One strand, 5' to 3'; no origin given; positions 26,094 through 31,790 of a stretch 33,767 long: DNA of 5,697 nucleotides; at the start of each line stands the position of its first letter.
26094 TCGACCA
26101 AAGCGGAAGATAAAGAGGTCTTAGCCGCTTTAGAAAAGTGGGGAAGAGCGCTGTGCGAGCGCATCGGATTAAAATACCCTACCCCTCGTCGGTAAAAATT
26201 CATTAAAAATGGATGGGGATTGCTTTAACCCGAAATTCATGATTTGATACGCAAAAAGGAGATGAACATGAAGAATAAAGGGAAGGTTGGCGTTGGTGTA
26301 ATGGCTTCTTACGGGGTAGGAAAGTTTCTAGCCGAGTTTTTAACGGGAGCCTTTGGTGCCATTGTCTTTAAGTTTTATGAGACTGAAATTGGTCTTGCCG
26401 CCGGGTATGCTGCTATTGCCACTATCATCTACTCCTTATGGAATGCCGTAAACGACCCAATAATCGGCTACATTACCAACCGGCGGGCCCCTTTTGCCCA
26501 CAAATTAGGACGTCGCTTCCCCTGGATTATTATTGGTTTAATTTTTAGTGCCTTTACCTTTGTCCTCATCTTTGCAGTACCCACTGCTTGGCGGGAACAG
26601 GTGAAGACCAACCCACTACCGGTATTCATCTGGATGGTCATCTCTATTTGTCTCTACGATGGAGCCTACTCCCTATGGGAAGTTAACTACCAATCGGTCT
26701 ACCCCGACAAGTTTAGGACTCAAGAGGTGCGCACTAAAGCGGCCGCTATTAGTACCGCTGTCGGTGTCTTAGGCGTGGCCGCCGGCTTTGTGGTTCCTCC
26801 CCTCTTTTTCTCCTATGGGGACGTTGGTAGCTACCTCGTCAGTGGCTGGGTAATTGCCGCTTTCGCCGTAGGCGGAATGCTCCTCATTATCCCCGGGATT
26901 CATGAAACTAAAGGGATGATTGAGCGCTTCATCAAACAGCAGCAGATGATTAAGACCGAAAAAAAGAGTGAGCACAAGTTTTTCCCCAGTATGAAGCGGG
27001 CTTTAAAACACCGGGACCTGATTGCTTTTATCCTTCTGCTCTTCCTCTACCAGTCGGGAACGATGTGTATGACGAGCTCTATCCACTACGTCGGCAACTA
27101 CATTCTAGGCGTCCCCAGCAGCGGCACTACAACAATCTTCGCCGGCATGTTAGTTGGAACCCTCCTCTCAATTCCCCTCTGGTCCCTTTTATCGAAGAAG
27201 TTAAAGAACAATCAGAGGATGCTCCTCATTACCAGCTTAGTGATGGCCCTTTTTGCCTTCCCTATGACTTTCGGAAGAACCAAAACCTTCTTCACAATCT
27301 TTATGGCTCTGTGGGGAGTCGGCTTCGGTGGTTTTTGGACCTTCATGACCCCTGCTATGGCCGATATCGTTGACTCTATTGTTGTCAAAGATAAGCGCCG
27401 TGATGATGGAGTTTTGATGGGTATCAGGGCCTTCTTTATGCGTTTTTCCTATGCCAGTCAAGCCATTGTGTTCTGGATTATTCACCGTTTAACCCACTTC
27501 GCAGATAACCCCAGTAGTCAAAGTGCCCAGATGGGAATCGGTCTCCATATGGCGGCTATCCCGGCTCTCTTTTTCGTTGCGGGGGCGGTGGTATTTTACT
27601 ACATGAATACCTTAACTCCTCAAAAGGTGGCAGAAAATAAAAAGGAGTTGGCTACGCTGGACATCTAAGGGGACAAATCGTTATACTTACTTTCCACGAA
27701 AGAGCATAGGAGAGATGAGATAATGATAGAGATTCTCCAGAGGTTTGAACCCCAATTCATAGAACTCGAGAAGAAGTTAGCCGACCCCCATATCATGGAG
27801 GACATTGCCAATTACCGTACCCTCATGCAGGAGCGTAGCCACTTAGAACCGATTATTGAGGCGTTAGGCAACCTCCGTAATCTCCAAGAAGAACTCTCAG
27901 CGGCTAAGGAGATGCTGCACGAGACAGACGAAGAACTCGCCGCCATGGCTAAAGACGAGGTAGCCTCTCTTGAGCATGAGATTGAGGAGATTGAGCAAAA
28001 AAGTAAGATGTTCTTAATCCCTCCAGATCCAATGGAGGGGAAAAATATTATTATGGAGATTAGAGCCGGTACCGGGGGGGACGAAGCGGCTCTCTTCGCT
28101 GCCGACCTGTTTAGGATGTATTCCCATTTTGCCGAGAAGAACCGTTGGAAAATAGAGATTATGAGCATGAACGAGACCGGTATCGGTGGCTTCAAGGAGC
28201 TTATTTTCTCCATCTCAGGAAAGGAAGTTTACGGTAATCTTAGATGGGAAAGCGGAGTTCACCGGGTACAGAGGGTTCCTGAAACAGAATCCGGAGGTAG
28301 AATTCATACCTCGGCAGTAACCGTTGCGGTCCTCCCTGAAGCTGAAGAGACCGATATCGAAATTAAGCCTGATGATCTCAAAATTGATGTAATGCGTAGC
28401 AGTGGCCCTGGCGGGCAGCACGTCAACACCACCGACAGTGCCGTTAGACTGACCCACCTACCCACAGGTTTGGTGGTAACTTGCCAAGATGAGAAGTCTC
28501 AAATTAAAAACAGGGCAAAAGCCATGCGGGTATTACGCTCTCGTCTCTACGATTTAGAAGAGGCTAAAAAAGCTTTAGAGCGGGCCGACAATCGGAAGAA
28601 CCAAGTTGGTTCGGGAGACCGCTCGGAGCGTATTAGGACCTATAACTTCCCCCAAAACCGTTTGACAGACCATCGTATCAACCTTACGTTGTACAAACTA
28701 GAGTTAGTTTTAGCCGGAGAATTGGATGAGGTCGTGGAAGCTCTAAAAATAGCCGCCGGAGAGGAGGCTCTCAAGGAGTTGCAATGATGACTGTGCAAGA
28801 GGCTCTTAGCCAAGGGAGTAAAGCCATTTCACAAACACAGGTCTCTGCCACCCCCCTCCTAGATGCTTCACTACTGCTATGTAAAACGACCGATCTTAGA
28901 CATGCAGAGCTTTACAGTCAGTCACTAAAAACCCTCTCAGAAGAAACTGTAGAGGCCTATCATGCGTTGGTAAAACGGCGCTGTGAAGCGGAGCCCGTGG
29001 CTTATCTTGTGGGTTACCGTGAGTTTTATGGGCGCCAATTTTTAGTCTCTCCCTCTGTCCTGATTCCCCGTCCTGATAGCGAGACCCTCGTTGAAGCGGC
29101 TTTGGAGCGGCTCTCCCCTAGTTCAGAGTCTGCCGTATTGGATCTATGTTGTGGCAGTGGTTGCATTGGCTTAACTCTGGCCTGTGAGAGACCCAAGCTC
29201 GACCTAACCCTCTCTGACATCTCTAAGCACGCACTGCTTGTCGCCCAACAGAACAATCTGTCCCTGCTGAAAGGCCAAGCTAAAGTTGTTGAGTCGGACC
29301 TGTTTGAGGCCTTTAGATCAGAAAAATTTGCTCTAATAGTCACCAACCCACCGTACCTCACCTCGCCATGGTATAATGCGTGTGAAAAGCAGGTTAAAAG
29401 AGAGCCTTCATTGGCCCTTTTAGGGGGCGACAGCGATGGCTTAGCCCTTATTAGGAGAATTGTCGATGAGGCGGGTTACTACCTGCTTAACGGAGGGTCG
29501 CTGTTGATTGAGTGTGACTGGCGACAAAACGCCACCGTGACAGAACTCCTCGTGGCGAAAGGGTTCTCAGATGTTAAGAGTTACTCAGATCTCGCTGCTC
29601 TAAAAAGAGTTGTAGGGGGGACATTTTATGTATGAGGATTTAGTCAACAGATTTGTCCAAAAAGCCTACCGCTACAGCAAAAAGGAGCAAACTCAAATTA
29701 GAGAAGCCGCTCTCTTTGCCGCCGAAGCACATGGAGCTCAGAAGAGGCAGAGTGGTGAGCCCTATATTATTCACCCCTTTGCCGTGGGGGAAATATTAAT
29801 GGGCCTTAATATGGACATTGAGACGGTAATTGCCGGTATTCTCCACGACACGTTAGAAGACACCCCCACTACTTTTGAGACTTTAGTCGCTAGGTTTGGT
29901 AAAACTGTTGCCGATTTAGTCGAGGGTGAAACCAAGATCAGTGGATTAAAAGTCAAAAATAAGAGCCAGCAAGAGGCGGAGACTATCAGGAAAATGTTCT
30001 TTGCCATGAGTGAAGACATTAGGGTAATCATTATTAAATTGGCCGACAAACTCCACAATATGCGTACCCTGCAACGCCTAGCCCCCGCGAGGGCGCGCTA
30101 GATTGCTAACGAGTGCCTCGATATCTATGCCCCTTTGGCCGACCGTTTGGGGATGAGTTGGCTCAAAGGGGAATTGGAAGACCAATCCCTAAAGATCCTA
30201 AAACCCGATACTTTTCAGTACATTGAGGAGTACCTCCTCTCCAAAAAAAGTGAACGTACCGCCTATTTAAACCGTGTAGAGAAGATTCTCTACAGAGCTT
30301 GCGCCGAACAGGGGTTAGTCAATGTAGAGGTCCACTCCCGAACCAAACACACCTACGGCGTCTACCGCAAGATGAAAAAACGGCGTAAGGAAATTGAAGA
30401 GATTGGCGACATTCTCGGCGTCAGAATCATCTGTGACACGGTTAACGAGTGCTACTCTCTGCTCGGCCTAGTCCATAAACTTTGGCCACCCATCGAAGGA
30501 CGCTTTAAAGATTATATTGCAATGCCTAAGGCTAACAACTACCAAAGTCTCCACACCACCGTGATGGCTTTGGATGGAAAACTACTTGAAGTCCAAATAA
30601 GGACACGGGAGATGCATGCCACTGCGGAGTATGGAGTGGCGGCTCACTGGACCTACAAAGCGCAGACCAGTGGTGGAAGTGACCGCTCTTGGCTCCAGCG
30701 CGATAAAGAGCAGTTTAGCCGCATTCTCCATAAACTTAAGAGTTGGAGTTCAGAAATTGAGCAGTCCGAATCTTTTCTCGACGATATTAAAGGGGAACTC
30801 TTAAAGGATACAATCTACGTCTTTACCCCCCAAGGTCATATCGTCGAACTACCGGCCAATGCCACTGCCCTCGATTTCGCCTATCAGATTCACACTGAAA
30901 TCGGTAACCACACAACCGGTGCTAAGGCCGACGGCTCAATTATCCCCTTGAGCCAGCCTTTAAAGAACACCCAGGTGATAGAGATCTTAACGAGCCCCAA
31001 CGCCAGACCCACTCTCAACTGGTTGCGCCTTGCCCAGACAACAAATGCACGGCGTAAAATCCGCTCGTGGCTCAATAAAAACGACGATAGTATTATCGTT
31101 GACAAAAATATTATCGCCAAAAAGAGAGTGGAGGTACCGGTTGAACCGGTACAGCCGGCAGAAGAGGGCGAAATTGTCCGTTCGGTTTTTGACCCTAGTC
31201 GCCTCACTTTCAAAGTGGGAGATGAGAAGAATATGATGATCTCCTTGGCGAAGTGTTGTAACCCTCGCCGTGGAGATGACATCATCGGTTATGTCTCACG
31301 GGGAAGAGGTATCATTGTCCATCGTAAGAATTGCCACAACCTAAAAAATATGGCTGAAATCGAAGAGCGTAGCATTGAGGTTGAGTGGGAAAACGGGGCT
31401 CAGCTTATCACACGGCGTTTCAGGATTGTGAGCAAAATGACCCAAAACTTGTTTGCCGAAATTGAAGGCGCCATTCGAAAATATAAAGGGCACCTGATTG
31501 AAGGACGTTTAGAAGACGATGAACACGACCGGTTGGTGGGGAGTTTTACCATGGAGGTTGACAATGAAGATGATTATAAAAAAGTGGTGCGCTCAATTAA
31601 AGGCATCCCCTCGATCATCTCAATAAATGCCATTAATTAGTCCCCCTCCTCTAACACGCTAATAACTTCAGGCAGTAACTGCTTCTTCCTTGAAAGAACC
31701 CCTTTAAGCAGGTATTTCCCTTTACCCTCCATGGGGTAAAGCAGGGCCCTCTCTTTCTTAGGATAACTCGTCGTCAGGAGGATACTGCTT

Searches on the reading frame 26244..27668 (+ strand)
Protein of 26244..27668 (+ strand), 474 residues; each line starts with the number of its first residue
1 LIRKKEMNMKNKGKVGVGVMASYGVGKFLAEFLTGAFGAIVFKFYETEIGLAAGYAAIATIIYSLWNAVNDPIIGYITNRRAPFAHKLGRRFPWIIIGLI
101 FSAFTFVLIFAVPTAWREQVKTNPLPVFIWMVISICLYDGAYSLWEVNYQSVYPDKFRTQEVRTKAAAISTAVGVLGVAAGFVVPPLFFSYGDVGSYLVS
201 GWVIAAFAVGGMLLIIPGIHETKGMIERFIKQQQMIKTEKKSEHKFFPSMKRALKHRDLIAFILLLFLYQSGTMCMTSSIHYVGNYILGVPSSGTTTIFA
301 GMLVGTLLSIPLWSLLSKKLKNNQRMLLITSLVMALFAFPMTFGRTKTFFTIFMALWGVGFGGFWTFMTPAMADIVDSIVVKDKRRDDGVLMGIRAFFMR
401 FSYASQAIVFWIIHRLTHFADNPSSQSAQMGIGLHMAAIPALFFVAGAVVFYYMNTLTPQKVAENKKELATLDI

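Call 25: search_protein_families(library=pfam, proteins=[window:26244-27668:+], max_evalue=0.00001)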
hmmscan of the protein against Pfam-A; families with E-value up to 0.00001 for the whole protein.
window:26244-27668:+ (474 aa): 2 families
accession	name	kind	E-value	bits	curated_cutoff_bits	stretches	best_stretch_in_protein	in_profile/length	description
PF13347.12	MFS_2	-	1.8e-53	182.1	27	1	22-453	1-422/427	MFS/sugar transport protein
PF07690.21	MFS_1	-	1e-15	57.9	33.4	1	28-400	6-340/347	Major Facilitator Superfamily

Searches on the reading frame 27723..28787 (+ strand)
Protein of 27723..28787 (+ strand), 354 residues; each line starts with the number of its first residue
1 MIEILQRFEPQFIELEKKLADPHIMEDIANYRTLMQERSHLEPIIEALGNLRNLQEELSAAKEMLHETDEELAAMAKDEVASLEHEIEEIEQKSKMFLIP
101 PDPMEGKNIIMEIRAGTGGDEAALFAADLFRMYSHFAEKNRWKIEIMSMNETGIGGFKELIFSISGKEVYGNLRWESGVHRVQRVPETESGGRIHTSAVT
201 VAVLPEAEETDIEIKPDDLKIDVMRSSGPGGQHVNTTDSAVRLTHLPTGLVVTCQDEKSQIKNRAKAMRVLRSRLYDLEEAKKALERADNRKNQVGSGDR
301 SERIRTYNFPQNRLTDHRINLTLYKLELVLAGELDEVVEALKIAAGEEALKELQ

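Call 25: search_protein_families(library=pfam, proteins=[window:27723-28787:+], max_evalue=0.00001)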
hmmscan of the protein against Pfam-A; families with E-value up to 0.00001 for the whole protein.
window:27723-28787:+ (354 aa): 2 families
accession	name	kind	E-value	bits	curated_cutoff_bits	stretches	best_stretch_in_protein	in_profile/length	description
PF03462.23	PCRF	-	8.4e-76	254.5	24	1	11-201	4-194/194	PCRF domain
PF00472.26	RF-1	-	1.9e-45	154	35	1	209-318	2-116/116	RF-1 domain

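Call 105: find_homologous_proteins(query=window:27723-28787:+, max_evalue=1e-60)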
Query window:27723-28787:+ (354 aa): 8000 proteins with E <= 1e-60 among 8000 candidates; the best 120 are listed.
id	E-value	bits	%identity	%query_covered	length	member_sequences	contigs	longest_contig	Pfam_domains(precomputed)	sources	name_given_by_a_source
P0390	2.0e-226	769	100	100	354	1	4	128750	PF03462.24,PF00472.27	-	-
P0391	6.3e-201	685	89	100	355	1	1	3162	PF03462.24,PF00472.27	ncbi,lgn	-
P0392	9.7e-201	684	89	100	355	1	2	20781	PF03462.24,PF00472.27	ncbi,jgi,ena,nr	ncbi:MAG: peptide chain release factor 1 [Spirochaetales bacterium]|jgi:peptide chain release factor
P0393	2.5e-200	683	89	100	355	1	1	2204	PF03462.24,PF00472.27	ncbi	-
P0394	5.7e-200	682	88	100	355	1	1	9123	PF03462.24,PF00472.27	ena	-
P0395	6.8e-200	681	88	100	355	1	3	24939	PF03462.24,PF00472.27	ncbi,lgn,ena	-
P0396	7.4e-200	681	89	100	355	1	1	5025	PF03462.24,PF00472.27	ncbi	-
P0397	1.6e-199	680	88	100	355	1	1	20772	PF03462.24,PF00472.27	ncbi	-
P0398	1.3e-195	667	89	97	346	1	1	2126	PF03462.24,PF00472.27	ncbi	-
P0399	1.1e-194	664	88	100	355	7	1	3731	PF03462.24,PF00472.27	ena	-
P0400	1.8e-191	654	84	100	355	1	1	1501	PF03462.24,PF00472.27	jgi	jgi:peptide chain release factor 1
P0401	3.9e-191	653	88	95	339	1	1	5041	PF03462.24,PF00472.27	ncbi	-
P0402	2.4e-189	647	82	100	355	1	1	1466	PF03462.24,PF00472.27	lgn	-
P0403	6.5e-189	645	83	100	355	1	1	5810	PF03462.24,PF00472.27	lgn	-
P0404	1.1e-188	645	82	100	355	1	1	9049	PF03462.24,PF00472.27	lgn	-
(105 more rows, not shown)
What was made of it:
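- Release factor 1 (RF1) is 82-89% identical to Sphaerochaetaceae and Spirochaetales proteins (call 105).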

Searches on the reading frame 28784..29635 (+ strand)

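Call 25: search_protein_families(library=pfam, proteins=[window:28784-29635:+], max_evalue=0.00001)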
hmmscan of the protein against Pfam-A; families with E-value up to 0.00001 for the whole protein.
window:28784-29635:+ (283 aa): 5 families
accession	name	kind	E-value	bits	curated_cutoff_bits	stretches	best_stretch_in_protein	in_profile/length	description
PF05175.20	MTS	-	3.5e-18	66.3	23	1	107-191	24-108/170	Methyltransferase small domain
PF17827.6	PrmC_N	-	9.6e-15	55.3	23.4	1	6-77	1-71/71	PrmC N-terminal domain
PF03602.21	Cons_hypoth95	-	3.2e-09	37.2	24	1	93-210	19-142/182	Conserved hypothetical protein 95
PF13847.12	Methyltransf_31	-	3.2e-06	27.3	27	1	114-204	3-97/145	Methyltransferase domain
PF13649.12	Methyltransf_25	-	5.9e-06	27.3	27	0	118-188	1-71/97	Methyltransferase domain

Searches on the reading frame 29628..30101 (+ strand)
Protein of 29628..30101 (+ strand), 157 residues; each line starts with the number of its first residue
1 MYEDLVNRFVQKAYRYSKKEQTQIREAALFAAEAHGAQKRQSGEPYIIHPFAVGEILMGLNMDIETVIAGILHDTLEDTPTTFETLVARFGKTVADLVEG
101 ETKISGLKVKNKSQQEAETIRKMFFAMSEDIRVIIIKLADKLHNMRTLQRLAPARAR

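Call 25: search_protein_families(library=pfam, proteins=[window:29628-30101:+], max_evalue=0.00001)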
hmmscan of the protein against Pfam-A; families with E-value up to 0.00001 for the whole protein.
window:29628-30101:+ (157 aa): 2 families
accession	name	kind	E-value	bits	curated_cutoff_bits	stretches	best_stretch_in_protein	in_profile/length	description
PF13328.12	HD_4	-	5.1e-38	130.7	27.2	1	27-155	1-134/156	HD domain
PF01966.28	HD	-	3.3e-12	47.2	22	1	46-145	1-116/116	HD domain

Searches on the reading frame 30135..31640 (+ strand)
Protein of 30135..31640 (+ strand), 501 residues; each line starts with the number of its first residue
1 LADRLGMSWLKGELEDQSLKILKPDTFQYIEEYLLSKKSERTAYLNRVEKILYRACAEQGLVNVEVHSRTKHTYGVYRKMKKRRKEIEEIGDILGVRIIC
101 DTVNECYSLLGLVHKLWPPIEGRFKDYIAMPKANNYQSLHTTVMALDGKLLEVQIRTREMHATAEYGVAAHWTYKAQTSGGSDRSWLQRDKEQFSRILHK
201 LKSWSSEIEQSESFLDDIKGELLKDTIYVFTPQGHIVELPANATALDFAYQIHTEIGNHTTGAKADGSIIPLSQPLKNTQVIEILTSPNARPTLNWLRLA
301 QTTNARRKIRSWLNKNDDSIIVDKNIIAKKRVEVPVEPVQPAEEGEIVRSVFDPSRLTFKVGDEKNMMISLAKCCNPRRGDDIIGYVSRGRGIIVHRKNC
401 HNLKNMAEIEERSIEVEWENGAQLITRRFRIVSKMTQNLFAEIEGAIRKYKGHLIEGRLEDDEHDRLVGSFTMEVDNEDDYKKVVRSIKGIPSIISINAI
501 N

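Call 25: search_protein_families(library=pfam, proteins=[window:30135-31640:+], max_evalue=0.00001)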
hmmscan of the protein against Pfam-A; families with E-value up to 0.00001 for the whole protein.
window:30135-31640:+ (501 aa): 3 families
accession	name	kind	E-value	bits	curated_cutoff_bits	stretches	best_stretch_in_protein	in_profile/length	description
PF04607.23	RelA_SpoT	-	4.8e-42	143.2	27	1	68-177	1-111/113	Region found in RelA / SpoT proteins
PF02824.27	TGS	-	6.8e-19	68.1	22.2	1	227-286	1-60/60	TGS domain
PF13291.12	ACT_4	-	5.5e-06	27.4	27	0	428-497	8-78/80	ACT domain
